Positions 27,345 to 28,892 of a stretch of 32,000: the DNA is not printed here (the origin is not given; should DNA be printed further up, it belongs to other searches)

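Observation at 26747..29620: Operon of an MprF-flippase-family protein, a PIG-A-like GT4 and a CE4 deacetylase: a candidate GlcN-archaetidylinositol (GPI-core-like) pathway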

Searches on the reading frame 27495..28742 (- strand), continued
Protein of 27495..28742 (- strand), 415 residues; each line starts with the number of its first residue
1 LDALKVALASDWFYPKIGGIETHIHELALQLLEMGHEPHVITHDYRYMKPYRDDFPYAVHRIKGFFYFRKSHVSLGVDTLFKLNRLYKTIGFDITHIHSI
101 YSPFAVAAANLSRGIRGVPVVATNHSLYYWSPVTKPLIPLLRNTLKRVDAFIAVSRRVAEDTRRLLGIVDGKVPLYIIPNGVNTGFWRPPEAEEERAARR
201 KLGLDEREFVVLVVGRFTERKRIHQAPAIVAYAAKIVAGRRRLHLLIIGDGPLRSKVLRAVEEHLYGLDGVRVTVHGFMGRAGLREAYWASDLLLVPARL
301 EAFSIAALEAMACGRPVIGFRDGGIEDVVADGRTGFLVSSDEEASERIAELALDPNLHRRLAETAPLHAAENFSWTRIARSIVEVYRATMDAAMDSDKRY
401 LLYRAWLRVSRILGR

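Call 17: find_homologous_proteins(query=window:27495-28742:-, max_evalue=1e-10)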
Query window:27495-28742:- (415 aa): 224 proteins with E <= 1e-10 among 8000 candidates; the best 120 are listed.
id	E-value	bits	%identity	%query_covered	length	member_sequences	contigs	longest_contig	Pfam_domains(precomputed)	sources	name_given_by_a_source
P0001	1.7e-275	931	100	100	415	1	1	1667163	PF00534.27,PF13477.13,PF13579.13,PF13524.13,PF13439.13,PF20706.4,PF13692.13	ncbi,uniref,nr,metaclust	ncbi:glycosyltransferase family 4 protein [Hyperthermus butylicus]|uniref:Glycosyltransferase n=1 Ta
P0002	4.0e-166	571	63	98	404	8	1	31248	PF00534.27,PF13579.13,PF13524.13,PF13439.13,PF20706.4,PF13692.13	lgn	-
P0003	1.1e-165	570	65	98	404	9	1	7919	PF00534.27,PF13477.13,PF13579.13,PF13524.13,PF13439.13,PF20706.4,PF13692.13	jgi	-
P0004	2.0e-164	565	65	98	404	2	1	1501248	PF00534.27,PF13579.13,PF13524.13,PF13439.13,PF20706.4,PF13692.13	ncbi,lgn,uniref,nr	ncbi:hypothetical protein CF15_05670 [Pyrodictium occultum]|uniref:Glycosyl transferase n=1 Tax=Pyro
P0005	4.8e-146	505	56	100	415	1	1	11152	PF00534.27,PF13477.13,PF13579.13,PF13524.13,PF13439.13,PF20706.4,PF13692.13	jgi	jgi:glycosyltransferase involved in cell wall biosynthesis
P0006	8.5e-145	501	56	100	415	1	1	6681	PF00534.27,PF13477.13,PF13579.13,PF13524.13,PF13439.13,PF20706.4,PF13692.13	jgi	jgi:glycosyltransferase involved in cell wall biosynthesis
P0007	2.2e-144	499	55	99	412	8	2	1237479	PF00534.27,PF13477.13,PF13579.13,PF13524.13,PF13439.13,PF20706.4,PF13692.13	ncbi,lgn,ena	-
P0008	1.2e-143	497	55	100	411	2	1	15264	PF00534.27,PF13477.13,PF13579.13,PF13524.13,PF13439.13,PF20706.4,PF13692.13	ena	-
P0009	1.1e-142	494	54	98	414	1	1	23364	PF00534.27,PF13477.13,PF13579.13,PF13524.13,PF13439.13,PF20706.4,PF13692.13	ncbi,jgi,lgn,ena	-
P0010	1.9e-142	493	58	99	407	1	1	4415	PF00534.27,PF13579.13,PF13524.13,PF13439.13,PF26337.1,PF20706.4,PF13692.13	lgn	-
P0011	3.6e-142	492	54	99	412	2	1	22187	PF00534.27,PF13477.13,PF13579.13,PF13524.13,PF13439.13,PF20706.4,PF13692.13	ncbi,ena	-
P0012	9.4e-142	491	53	100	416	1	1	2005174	PF00534.27,PF13477.13,PF13579.13,PF13524.13,PF13439.13,PF20706.4,PF13692.13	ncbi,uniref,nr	ncbi:glycosyltransferase family 4 protein [Pyrofollis japonicus]|uniref:glycosyltransferase family 4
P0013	9.5e-142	491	55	100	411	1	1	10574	PF00534.27,PF13477.13,PF13579.13,PF13524.13,PF13439.13,PF20706.4,PF13692.13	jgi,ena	-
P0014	3.8e-141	489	55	100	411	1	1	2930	PF00534.27,PF13477.13,PF13579.13,PF13524.13,PF13439.13,PF20706.4,PF13692.13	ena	-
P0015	8.1e-141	488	58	98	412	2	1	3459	PF00534.27,PF13579.13,PF13524.13,PF13439.13,PF20706.4,PF13692.13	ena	-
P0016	9.4e-141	487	57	99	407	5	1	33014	PF00534.27,PF13579.13,PF13524.13,PF13439.13,PF20706.4,PF13692.13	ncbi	-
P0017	4.0e-140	485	55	99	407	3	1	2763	PF00534.27,PF13579.13,PF13524.13,PF13439.13,PF20706.4,PF13692.13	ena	-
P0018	2.6e-136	473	56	98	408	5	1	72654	PF00534.27,PF13579.13,PF13524.13,PF13439.13,PF20706.4,PF13692.13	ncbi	-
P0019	7.2e-136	471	54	99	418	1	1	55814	PF00534.27,PF13579.13,PF13524.13,PF13439.13,PF20706.4,PF13692.13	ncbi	-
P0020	6.2e-135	468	54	99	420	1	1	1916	PF00534.27,PF13477.13,PF13579.13,PF13524.13,PF13439.13,PF20706.4,PF13692.13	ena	-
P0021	1.7e-133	464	54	100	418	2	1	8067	PF00534.27,PF13579.13,PF13524.13,PF13439.13,PF20706.4,PF13692.13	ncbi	-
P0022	8.5e-131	455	54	100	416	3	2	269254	PF00534.27,PF13477.13,PF13579.13,PF13524.13,PF13439.13,PF20706.4,PF13692.13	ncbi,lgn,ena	-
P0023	5.8e-130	452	55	99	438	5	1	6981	PF00534.27,PF13579.13,PF13524.13,PF13439.13,PF20706.4,PF13692.13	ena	-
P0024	1.4e-129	451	54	100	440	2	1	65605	PF00534.27,PF13579.13,PF13524.13,PF13439.13,PF20706.4,PF13692.13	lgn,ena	-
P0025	2.0e-129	450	53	98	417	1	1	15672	PF00534.27,PF13579.13,PF13524.13,PF13439.13,PF20706.4,PF13692.13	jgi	-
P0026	2.7e-127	443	49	97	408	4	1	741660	PF00534.27,PF13579.13,PF13524.13,PF13439.13,PF20706.4,PF13692.13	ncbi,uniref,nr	ncbi:glycosyltransferase family 1 protein [Thermococcus sp. CX2]|uniref:glycosyltransferase family 4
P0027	3.7e-127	443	52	98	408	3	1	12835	PF00534.27,PF13477.13,PF13579.13,PF13524.13,PF13439.13,PF20706.4,PF13692.13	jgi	-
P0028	9.3e-127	441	53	100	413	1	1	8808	PF00534.27,PF13579.13,PF13524.13,PF13439.13,PF20706.4,PF13692.13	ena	-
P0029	9.4e-127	441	52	99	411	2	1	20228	PF00534.27,PF13477.13,PF13579.13,PF13524.13,PF13439.13,PF20706.4,PF13692.13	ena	-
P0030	3.9e-126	439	52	100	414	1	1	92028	PF00534.27,PF13477.13,PF13579.13,PF13524.13,PF13439.13,PF20706.4,PF13692.13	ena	-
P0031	2.3e-124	433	50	98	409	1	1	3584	PF00534.27,PF13579.13,PF13439.13,PF20706.4,PF13692.13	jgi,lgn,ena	-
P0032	2.3e-123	430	49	99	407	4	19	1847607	PF00534.27,PF13579.13,PF13524.13,PF13439.13,PF20706.4,PF13692.13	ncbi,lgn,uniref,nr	ncbi:glycosyltransferase [Thermococcus onnurineus NA1]|uniref:Glycosyltransferase n=1 Tax=Thermococc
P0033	2.4e-123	430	50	99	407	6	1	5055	PF00534.27,PF13477.13,PF13579.13,PF13524.13,PF13439.13,PF20706.4,PF13692.13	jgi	-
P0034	1.1e-122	428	49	99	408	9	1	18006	PF00534.27,PF13579.13,PF13524.13,PF13439.13,PF20706.4,PF13692.13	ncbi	-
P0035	2.1e-122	427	49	99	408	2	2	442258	PF00534.27,PF13477.13,PF13579.13,PF13524.13,PF13439.13,PF20706.4,PF13692.13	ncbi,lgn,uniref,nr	ncbi:glycosyltransferase family 4 protein [Thermococcus waiotapuensis]|uniref:Glycosyltransferase fa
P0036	4.1e-122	426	49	99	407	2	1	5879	PF00534.27,PF13477.13,PF13579.13,PF13524.13,PF13439.13,PF20706.4,PF13692.13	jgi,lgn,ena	-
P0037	6.7e-122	425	49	99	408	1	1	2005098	PF00534.27,PF13477.13,PF13579.13,PF13524.13,PF13439.13,PF20706.4,PF13692.13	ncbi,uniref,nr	ncbi:glycosyl transferase [Thermococcus profundus]|uniref:Glycosyl transferase n=1 Tax=Thermococcus 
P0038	1.0e-121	425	51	99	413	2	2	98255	PF00534.27,PF13477.13,PF13579.13,PF13524.13,PF13439.13,PF20706.4,PF13692.13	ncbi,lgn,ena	-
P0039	3.6e-121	423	49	98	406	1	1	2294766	PF00534.27,PF13477.13,PF13579.13,PF13524.13,PF13439.13,PF20706.4,PF13692.13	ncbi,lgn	ncbi:glycosyltransferase family 4 protein [Thermococcus atlanticus]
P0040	3.9e-121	423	49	99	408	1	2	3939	PF00534.27,PF13477.13,PF13579.13,PF13524.13,PF13439.13,PF20706.4,PF13692.13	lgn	-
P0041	4.2e-121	423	49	98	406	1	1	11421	PF00534.27,PF13477.13,PF13579.13,PF13524.13,PF13439.13,PF20706.4,PF13692.13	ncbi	ncbi:glycosyltransferase family 4 protein [Thermococcus sp.]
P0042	4.9e-121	423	49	98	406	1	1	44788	PF00534.27,PF13477.13,PF13579.13,PF13524.13,PF13439.13,PF20706.4,PF13692.13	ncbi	ncbi:glycosyltransferase family 4 protein [Thermococcus sp.]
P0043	9.9e-121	422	49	98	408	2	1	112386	PF00534.27,PF13477.13,PF13579.13,PF13524.13,PF13439.13,PF20706.4,PF13692.13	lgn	-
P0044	1.2e-120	421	48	98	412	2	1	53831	PF00534.27,PF13477.13,PF13579.13,PF13524.13,PF13439.13,PF20706.4,PF13692.13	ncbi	ncbi:glycosyltransferase family 4 protein [Thermococcus sp.]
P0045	1.2e-120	421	49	98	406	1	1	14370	PF00534.27,PF13477.13,PF13579.13,PF13524.13,PF13439.13,PF20706.4,PF13692.13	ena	-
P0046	1.4e-120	421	49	97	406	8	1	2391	PF00534.27,PF13477.13,PF13579.13,PF13524.13,PF13439.13,PF20706.4,PF13692.13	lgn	-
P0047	1.6e-120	421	52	97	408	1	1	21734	PF00534.27,PF13579.13,PF13524.13,PF13439.13,PF20706.4,PF13692.13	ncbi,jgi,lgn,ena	-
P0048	1.9e-120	421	48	98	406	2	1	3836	PF00534.27,PF13477.13,PF13579.13,PF13524.13,PF13439.13,PF20706.4,PF13692.13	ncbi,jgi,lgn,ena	-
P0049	3.6e-120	420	50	99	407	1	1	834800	PF00534.27,PF13579.13,PF13439.13,PF20706.4,PF13692.13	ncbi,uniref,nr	ncbi:glycosyltransferase family 4 protein [Thermococcus sp. ES12]|uniref:glycosyltransferase family 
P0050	4.4e-120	419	48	99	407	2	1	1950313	PF00534.27,PF13477.13,PF13579.13,PF13524.13,PF13439.13,PF20706.4,PF13692.13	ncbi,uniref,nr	ncbi:glycosyl transferase family protein 1 [Thermococcus cleftensis]|uniref:Glycosyl transferase fam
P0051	4.8e-120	419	52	99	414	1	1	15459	PF00534.27,PF13579.13,PF13524.13,PF13439.13,PF20706.4,PF13692.13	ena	-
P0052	9.4e-120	418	48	100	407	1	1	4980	PF00534.27,PF13579.13,PF13524.13,PF13439.13,PF20706.4,PF13692.13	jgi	jgi:1,2-diacylglycerol 3-alpha-glucosyltransferase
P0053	2.1e-119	417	49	99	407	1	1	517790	PF00534.27,PF13477.13,PF13579.13,PF13524.13,PF13439.13,PF20706.4,PF13692.13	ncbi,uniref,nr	ncbi:glycosyltransferase family 1 protein [Thermococcus sp. M36]|uniref:glycosyltransferase family 4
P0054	3.4e-119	416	50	99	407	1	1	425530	PF00534.27,PF13579.13,PF13524.13,PF13439.13,PF20706.4,PF13692.13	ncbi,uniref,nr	ncbi:glycosyltransferase family 4 protein [Thermococcus sp. 21S7]|uniref:glycosyltransferase family 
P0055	4.2e-119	416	50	99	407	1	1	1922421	PF00534.27,PF13579.13,PF13439.13,PF20706.4,PF13692.13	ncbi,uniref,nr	ncbi:glycosyltransferase family 4 protein [Thermococcus barossii]|uniref:Glycosyl transferase n=1 Ta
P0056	7.6e-119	415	49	97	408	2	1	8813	PF00534.27,PF13579.13,PF13524.13,PF13439.13,PF20706.4,PF13692.13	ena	-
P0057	9.0e-119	415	49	99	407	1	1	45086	PF00534.27,PF13579.13,PF13524.13,PF13439.13,PF20706.4,PF13692.13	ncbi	-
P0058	1.2e-118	415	49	99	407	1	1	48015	PF00534.27,PF13579.13,PF13524.13,PF13439.13,PF20706.4,PF13692.13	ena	-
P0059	1.2e-118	415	48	98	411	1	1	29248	PF00534.27,PF13477.13,PF13579.13,PF13524.13,PF13439.13,PF20706.4,PF13692.13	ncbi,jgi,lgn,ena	-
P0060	1.4e-118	414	50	99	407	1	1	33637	PF00534.27,PF13477.13,PF13579.13,PF13524.13,PF13439.13,PF20706.4,PF13692.13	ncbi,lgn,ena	-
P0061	1.4e-118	414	50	99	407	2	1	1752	PF00534.27,PF13477.13,PF13579.13,PF13524.13,PF13439.13,PF20706.4,PF13692.13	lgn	-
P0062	2.2e-118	414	51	99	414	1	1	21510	PF00534.27,PF13579.13,PF13524.13,PF13439.13,PF20706.4,PF13692.13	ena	-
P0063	3.0e-118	413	49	99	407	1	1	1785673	PF00534.27,PF13579.13,PF13524.13,PF13439.13,PF20706.4,PF13692.13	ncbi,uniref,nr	ncbi:glycosyltransferase family 4 protein [Thermococcus pacificus]|uniref:Glycosyl transferase n=1 T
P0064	3.3e-118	413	49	97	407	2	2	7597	PF00534.27,PF13579.13,PF13439.13,PF20706.4,PF13692.13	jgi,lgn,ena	-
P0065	3.3e-118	413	49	99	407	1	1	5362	PF00534.27,PF13579.13,PF13524.13,PF13439.13,PF20706.4,PF13692.13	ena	-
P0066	3.7e-118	413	49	99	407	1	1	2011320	PF00534.27,PF13579.13,PF13524.13,PF13439.13,PF20706.4,PF13692.13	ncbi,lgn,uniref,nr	ncbi:glycosyltransferase [Thermococcus sp. 4557]|uniref:glycosyltransferase family 4 protein n=1 Tax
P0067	4.2e-118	413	50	99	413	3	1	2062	PF00534.27,PF13477.13,PF13579.13,PF13524.13,PF13439.13,PF20706.4,PF13692.13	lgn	-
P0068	4.8e-118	413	48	99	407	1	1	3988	PF00534.27,PF13579.13,PF13524.13,PF13439.13,PF20706.4,PF13692.13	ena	-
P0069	8.7e-118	412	49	99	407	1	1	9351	PF00534.27,PF13579.13,PF13524.13,PF13439.13,PF20706.4,PF13692.13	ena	-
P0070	2.4e-117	410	48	99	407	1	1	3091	PF00534.27,PF13579.13,PF13439.13,PF20706.4,PF13692.13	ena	-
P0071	2.5e-117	410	48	97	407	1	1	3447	PF00534.27,PF13579.13,PF13524.13,PF13439.13,PF20706.4,PF13692.13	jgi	-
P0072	3.1e-117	410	50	97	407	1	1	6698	PF00534.27,PF13477.13,PF13579.13,PF13439.13,PF20706.4,PF13692.13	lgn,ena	-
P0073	3.5e-117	410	49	99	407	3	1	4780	PF00534.27,PF13579.13,PF13439.13,PF20706.4,PF13692.13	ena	-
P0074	4.5e-117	409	50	97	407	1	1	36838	PF00534.27,PF13477.13,PF13579.13,PF13439.13,PF20706.4,PF13692.13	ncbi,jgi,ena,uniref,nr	ncbi:glycosyltransferase family 4 protein [Thermococcus sp.]|uniref:glycosyltransferase family 4 pro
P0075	5.1e-117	409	48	99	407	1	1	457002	PF00534.27,PF13579.13,PF13439.13,PF20706.4,PF13692.13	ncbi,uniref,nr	ncbi:glycosyltransferase family 4 protein [Thermococcus sp. JdF3]|uniref:glycosyltransferase family 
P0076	9.2e-117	408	47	99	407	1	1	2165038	PF00534.27,PF13579.13,PF13439.13,PF20706.4,PF13692.13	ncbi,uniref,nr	ncbi:glycosyltransferase family 4 protein [Thermococcus aciditolerans]|uniref:Glycosyltransferase fa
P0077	1.4e-116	408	50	97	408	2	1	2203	PF00534.27,PF13477.13,PF13579.13,PF13524.13,PF13439.13,PF20706.4,PF13692.13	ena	-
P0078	1.5e-116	408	48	100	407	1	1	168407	PF00534.27,PF13579.13,PF13524.13,PF13439.13,PF20706.4,PF13692.13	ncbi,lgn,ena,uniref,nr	ncbi:glycosyltransferase family 4 protein [Thermococcus sp.]|uniref:glycosyltransferase family 4 pro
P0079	2.2e-116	407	48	97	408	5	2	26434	PF00534.27,PF13579.13,PF13524.13,PF13439.13,PF20706.4,PF13692.13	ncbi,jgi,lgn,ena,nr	ncbi:MAG TPA: glycosyltransferase family 1 protein [Thermococcus sp.]|nr:glycosyltransferase family 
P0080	2.3e-116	407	49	99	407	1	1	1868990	PF00534.27,PF13579.13,PF13439.13,PF20706.4,PF13692.13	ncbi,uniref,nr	ncbi:glycosyltransferase family 4 protein [Thermococcus radiotolerans]|uniref:Glycosyl transferase n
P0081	2.6e-116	407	49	99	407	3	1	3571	PF00534.27,PF13477.13,PF13579.13,PF13439.13,PF20706.4,PF13692.13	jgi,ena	-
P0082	2.7e-116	407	49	99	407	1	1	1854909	PF00534.27,PF13579.13,PF13439.13,PF20706.4,PF13692.13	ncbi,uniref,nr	ncbi:glycosyltransferase family 4 protein [Thermococcus sp. 5-4]|uniref:glycosyltransferase family 4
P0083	2.8e-116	407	48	99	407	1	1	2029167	PF00534.27,PF13477.13,PF13579.13,PF13439.13,PF20706.4,PF13692.13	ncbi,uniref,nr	ncbi:glycosyl transferase [Thermococcus siculi]|uniref:Glycosyl transferase n=1 Tax=Thermococcus sic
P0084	1.7e-115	404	48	97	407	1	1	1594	PF00534.27,PF13579.13,PF13524.13,PF13439.13,PF20706.4,PF13692.13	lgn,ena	-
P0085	4.2e-115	403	47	100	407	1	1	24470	PF00534.27,PF13579.13,PF13524.13,PF13439.13,PF20706.4,PF13692.13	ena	-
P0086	1.9e-114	401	47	97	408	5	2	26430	PF00534.27,PF13579.13,PF13439.13,PF20706.4,PF13692.13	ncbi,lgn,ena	-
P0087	3.3e-114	400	48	97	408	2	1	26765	PF00534.27,PF13579.13,PF13524.13,PF13439.13,PF20706.4,PF13692.13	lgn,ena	-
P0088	3.7e-114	400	51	99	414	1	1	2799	PF00534.27,PF13579.13,PF13524.13,PF13439.13,PF20706.4,PF13692.13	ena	-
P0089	7.9e-114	399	48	99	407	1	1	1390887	PF00534.27,PF13579.13,PF13439.13,PF20706.4,PF13692.13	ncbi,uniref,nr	ncbi:glycosyltransferase family 4 protein [Thermococcus sp. MAR1]|uniref:glycosyltransferase family 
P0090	9.9e-114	398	47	99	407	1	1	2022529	PF00534.27,PF13579.13,PF13439.13,PF20706.4,PF13692.13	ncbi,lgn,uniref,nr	ncbi:glycosyltransferase family 4 protein [Thermococcus camini]|uniref:Glycosyltransferase n=1 Tax=T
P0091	1.8e-113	398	46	97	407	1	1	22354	PF00534.27,PF13579.13,PF13524.13,PF13439.13,PF20706.4,PF13692.13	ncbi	ncbi:glycosyltransferase family 4 protein [Thermococcus sp.]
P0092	3.4e-113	397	47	99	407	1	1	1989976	PF00534.27,PF13579.13,PF13524.13,PF13439.13,PF20706.4,PF13692.13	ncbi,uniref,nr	ncbi:glycosyltransferase family 1 protein [Thermococcus sp. 18S1]|uniref:glycosyltransferase family 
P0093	4.0e-112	393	47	97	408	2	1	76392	PF00534.27,PF13579.13,PF13524.13,PF13439.13,PF20706.4,PF13692.13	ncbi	ncbi:glycosyltransferase family 4 protein [Thermococcus sp.]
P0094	7.3e-112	392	47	99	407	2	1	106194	PF00534.27,PF13579.13,PF13524.13,PF13439.13,PF20706.4,PF13692.13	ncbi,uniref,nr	ncbi:glycosyl transferase [Thermococcus celericrescens]|uniref:Glycosyl transferase n=1 Tax=Thermoco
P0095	1.2e-103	365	48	99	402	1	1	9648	PF00534.27,PF13477.13,PF13579.13,PF13524.13,PF13439.13,PF20706.4,PF13692.13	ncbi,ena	-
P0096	1.3e-103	365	46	95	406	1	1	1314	PF00534.27,PF13477.13,PF13579.13,PF13524.13,PF13439.13,PF20706.4,PF13692.13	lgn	-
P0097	2.7e-96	341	46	99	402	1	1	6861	PF00534.27,PF13477.13,PF13579.13,PF13524.13,PF13439.13,PF20706.4,PF13692.13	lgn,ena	-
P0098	3.5e-96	341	44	99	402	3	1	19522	PF00534.27,PF13477.13,PF13579.13,PF13524.13,PF13439.13,PF20706.4,PF13692.13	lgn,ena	-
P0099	5.3e-90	320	45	97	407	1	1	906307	PF00534.27,PF13477.13,PF13579.13,PF13524.13,PF13439.13,PF20706.4,PF13692.13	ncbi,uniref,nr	ncbi:glycosyltransferase family 4 protein [Thermococcus sp. Bubb.Bath]|uniref:glycosyltransferase n=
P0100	1.1e-88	316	49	75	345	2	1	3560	PF00534.27,PF13579.13,PF13439.13,PF13692.13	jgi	-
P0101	1.1e-73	267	50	74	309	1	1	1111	PF00534.27,PF13477.13,PF13579.13,PF13439.13,PF13692.13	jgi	jgi:glycosyltransferase involved in cell wall biosynthesis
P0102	5.0e-71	258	44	81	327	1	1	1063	PF00534.27,PF13477.13,PF13579.13,PF13524.13,PF13439.13,PF20706.4,PF13692.13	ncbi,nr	ncbi:MAG: glycosyltransferase, partial [Candidatus Korarchaeota archaeon]|nr:glycosyltransferase [Ca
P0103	1.8e-45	174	33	98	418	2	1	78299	PF00534.27,PF13579.13,PF13524.13,PF13439.13,PF20706.4,PF13692.13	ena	-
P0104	2.2e-38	150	33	92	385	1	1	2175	PF08288.19,PF00534.27,PF13477.13,PF13579.13,PF13524.13,PF13439.13,PF20706.4,PF13692.13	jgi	jgi:glycosyltransferase involved in cell wall biosynthesis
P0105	8.1e-29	119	32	90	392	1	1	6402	PF00534.27,PF13477.13,PF13579.13,PF13524.13,PF13439.13,PF20706.4,PF13692.13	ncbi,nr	ncbi:N-acetyl-alpha-D-glucosaminyl L-malate synthase BshA [bacterium]|nr:N-acetyl-alpha-D-glucosamin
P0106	2.0e-28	118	30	92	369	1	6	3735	PF08288.19,PF00534.27,PF13477.13,PF13579.13,PF13524.13,PF13439.13,PF20706.4,PF13692.13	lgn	-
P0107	7.0e-27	112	29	90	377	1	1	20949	PF00534.27,PF13477.13,PF13579.13,PF13439.13,PF20706.4,PF13692.13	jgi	-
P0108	1.1e-26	112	31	92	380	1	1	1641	PF00534.27,PF13579.13,PF13439.13,PF20706.4,PF13692.13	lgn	-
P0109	1.5e-26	111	29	91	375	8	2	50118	PF00534.27,PF13477.13,PF13579.13,PF13524.13,PF13439.13,PF20706.4,PF13692.13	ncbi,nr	ncbi:MAG: N-acetyl-alpha-D-glucosaminyl L-malate synthase BshA [Gemmatimonadetes bacterium]|nr:N-ace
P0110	2.2e-26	111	29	93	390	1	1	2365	PF00534.27,PF13579.13,PF13524.13,PF13439.13,PF20706.4,PF13692.13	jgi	jgi:glycosyltransferase involved in cell wall biosynthesis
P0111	5.1e-26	110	30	90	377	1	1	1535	PF00534.27,PF13477.13,PF13579.13,PF13524.13,PF13439.13,PF20706.4,PF13692.13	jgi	jgi:N-acetyl-alpha-D-glucosaminyl L-malate synthase BshA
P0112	4.4e-24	103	29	90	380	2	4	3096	PF00534.27,PF13579.13,PF13524.13,PF13439.13,PF20706.4,PF13692.13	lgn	-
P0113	9.3e-24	102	29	89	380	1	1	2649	PF00534.27,PF13477.13,PF13579.13,PF13524.13,PF13439.13,PF20706.4,PF13692.13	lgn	-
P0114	1.1e-23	102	28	93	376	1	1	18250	PF00534.27,PF13477.13,PF13579.13,PF13524.13,PF13439.13,PF20706.4,PF13692.13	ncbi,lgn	ncbi:MAG: N-acetyl-alpha-D-glucosaminyl L-malate synthase BshA [Planctomycetota bacterium]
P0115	1.5e-23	101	28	88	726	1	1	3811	PF00534.27,PF13579.13,PF13524.13,PF13439.13,PF03706.19,PF20706.4,PF13692.13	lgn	-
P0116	8.8e-23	99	29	80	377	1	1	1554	PF00534.27,PF13477.13,PF13579.13,PF13524.13,PF13439.13,PF20706.4,PF13692.13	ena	-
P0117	2.2e-22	98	32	80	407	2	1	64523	PF00534.27,PF13579.13,PF13524.13,PF13439.13,PF20706.4,PF13692.13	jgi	jgi:glycosyltransferase involved in cell wall biosynthesis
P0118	3.5e-22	97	31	90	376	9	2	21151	PF00534.27,PF13477.13,PF13579.13,PF13524.13,PF13439.13,PF20706.4,PF13692.13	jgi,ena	-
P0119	5.6e-22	96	31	75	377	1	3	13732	PF00534.27,PF13477.13,PF13579.13,PF13439.13,PF20706.4,PF13692.13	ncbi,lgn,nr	ncbi:MAG: hypothetical protein PWP65_1739 [Clostridia bacterium]|nr:hypothetical protein [Clostridia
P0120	3.6e-21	94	31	93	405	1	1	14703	PF00534.27,PF13477.13,PF13579.13,PF13524.13,PF13439.13,PF20706.4,PF13692.13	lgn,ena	-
